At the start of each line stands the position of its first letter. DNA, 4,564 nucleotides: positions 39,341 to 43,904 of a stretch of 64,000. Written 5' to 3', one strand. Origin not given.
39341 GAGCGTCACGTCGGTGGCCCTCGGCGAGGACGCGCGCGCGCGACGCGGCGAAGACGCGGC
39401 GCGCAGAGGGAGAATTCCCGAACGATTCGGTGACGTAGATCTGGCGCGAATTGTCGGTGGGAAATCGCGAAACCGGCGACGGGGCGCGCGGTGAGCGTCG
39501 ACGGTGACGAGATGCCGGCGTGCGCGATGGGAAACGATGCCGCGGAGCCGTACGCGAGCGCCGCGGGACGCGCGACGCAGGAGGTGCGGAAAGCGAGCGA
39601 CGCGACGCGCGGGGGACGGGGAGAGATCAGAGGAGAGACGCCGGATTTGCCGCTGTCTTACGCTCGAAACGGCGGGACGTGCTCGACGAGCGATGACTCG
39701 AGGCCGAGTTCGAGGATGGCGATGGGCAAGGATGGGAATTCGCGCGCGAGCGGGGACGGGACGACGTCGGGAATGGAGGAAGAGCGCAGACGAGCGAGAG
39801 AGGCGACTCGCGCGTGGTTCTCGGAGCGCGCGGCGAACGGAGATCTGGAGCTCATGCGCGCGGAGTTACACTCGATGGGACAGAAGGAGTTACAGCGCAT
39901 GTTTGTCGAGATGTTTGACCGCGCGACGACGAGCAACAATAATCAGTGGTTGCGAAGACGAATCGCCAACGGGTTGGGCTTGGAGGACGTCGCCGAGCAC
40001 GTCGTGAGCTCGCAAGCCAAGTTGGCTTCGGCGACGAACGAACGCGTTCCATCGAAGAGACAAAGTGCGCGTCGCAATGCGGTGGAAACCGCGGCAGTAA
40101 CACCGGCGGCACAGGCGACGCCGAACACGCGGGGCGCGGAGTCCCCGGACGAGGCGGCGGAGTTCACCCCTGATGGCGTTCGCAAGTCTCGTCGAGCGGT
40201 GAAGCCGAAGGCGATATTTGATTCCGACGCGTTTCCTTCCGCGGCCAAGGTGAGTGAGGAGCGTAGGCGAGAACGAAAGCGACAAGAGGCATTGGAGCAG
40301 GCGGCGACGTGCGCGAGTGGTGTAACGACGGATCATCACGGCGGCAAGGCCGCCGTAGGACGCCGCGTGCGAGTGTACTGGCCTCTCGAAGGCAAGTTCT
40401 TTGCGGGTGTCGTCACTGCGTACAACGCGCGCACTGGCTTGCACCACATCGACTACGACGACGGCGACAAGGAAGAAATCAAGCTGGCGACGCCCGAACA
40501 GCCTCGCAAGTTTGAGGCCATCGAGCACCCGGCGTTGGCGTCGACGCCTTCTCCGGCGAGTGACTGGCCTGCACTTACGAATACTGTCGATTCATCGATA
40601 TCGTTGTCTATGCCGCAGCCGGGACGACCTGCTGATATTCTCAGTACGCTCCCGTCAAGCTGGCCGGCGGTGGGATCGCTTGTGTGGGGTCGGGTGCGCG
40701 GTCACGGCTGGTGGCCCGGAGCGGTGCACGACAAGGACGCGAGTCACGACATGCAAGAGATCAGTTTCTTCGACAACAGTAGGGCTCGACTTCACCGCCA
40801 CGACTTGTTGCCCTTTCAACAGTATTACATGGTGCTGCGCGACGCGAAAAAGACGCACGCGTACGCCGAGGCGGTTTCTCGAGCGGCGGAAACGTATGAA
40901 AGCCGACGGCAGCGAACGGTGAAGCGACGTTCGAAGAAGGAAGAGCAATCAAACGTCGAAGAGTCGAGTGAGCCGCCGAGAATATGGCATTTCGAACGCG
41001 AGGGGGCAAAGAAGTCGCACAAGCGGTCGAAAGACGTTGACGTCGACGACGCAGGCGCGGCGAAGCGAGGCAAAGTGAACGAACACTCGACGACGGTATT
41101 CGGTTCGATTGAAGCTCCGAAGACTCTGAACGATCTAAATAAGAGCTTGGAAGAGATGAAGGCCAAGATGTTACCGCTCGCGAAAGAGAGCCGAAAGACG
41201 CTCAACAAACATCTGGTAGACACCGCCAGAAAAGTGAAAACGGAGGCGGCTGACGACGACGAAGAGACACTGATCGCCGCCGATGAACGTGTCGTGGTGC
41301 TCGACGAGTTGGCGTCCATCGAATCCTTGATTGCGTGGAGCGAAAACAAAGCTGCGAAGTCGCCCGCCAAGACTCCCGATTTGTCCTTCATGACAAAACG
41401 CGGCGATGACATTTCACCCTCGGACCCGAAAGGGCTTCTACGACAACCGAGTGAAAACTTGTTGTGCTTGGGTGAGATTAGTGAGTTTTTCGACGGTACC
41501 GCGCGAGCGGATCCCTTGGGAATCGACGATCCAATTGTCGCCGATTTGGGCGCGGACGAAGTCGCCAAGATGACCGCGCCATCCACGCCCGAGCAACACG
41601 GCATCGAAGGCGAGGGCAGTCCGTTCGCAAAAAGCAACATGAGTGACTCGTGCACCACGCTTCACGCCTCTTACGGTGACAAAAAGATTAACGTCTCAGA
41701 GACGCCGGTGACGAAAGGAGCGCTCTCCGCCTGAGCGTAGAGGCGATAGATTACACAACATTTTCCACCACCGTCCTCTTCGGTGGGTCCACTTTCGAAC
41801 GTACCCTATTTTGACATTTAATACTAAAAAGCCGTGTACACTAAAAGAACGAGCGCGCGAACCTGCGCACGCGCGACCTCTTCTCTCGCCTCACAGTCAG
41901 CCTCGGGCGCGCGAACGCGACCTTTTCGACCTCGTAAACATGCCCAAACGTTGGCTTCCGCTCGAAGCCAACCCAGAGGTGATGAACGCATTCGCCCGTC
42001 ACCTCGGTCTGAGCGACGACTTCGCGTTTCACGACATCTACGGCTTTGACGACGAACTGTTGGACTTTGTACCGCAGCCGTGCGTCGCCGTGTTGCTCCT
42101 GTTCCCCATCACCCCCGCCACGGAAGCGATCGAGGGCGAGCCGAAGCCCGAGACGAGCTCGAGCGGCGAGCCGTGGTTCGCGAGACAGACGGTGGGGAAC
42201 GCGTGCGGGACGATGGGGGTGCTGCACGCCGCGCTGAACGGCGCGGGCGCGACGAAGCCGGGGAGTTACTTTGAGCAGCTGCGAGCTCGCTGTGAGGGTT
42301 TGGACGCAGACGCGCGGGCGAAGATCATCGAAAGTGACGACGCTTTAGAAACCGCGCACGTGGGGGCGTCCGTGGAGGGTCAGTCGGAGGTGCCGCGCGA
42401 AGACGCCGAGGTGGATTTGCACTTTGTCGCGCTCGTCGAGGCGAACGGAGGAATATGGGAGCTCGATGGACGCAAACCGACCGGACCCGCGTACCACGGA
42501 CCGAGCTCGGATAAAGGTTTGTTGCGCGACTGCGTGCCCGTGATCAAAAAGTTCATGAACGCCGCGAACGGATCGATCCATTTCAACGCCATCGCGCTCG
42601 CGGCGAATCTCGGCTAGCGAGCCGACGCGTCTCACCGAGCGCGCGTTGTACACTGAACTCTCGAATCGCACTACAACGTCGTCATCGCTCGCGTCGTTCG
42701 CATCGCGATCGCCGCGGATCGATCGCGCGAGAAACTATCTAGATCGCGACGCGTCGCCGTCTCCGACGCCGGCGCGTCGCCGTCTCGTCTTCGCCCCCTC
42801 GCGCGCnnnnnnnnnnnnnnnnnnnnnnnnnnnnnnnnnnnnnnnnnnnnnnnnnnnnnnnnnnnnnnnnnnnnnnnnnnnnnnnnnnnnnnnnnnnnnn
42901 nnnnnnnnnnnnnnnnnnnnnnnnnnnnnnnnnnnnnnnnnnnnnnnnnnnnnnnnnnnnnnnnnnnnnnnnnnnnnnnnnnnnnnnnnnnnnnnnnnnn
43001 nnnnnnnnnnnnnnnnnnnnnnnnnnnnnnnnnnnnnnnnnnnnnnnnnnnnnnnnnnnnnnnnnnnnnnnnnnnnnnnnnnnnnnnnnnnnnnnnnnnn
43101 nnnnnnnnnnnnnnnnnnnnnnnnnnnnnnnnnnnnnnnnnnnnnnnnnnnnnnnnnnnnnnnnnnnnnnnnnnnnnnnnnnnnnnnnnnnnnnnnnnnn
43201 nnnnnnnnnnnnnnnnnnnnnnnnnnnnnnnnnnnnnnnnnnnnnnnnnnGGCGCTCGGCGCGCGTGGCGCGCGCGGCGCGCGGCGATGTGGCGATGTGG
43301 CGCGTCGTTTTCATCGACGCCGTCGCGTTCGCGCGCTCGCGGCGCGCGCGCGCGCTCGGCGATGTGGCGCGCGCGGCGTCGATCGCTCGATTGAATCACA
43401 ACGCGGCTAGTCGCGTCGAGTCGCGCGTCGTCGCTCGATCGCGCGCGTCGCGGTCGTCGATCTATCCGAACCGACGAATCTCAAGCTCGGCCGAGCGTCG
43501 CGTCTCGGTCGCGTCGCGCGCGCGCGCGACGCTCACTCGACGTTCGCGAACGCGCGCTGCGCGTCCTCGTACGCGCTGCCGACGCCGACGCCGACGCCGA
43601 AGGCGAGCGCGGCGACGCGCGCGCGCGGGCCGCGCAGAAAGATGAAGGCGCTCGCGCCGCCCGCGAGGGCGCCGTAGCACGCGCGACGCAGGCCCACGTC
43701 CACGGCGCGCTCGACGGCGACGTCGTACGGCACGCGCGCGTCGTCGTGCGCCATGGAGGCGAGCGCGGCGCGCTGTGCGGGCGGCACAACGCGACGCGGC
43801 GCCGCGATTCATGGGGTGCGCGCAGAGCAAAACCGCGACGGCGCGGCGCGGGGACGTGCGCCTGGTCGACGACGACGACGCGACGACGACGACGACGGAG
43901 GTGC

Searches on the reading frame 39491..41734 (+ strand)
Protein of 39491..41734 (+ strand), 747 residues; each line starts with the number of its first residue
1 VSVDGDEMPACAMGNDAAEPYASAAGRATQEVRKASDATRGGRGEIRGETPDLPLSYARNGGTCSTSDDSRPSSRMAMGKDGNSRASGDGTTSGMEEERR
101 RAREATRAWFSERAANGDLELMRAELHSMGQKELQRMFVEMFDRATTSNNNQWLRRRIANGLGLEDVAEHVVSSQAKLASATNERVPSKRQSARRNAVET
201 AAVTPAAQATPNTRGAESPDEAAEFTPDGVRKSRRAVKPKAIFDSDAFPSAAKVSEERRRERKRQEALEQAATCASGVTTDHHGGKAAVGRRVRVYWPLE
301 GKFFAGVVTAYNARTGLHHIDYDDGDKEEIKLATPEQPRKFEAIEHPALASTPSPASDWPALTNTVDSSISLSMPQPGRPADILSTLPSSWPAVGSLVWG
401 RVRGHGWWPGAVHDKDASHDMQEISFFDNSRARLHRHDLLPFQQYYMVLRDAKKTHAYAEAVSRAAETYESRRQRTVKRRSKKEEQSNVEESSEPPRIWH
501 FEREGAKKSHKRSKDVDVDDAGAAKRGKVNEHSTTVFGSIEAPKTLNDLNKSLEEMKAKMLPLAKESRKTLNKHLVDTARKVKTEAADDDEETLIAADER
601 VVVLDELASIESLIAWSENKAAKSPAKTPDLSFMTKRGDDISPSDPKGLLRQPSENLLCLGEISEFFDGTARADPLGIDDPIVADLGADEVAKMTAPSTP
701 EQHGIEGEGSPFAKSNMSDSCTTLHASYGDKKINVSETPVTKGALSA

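Call 27: search_protein_families(library=pfam, proteins=[window:39491-41734:+], max_evalue=0.00001)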
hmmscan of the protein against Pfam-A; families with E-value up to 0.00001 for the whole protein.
window:39491-41734:+ (747 aa): 2 families
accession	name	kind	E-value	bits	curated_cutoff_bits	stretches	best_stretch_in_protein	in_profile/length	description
PF21743.3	PTM_DIR17_Tudor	-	3e-08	33.8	27.2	1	290-332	1-41/48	PTM/DIR17-like, Tudor domain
PF00855.23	PWWP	-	6.7e-08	33.4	25.6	1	395-469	1-92/93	PWWP domain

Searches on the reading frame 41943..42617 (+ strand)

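Call 28: search_protein_families(library=pfam, proteins=[window:41943-42617:+], max_evalue=0.0001)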
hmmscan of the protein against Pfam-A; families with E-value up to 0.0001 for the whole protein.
window:41943-42617:+ (224 aa): 1 family
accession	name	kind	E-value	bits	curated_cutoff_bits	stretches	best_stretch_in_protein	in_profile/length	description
PF01088.27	Peptidase_C12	-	1.1e-60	205.5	27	1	4-206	1-211/211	Ubiquitin carboxyl-terminal hydrolase, family 1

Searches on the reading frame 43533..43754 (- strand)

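Call 28: search_protein_families(library=pfam, proteins=[window:43533-43754:-], max_evalue=0.0001)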
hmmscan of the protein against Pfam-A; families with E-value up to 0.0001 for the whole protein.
window:43533-43754:- (73 aa): 1 family
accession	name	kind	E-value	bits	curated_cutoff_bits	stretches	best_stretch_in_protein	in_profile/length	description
PF04418.17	DUF543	-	1.8e-10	41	24.1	1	16-69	24-74/75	Domain of unknown function (DUF543)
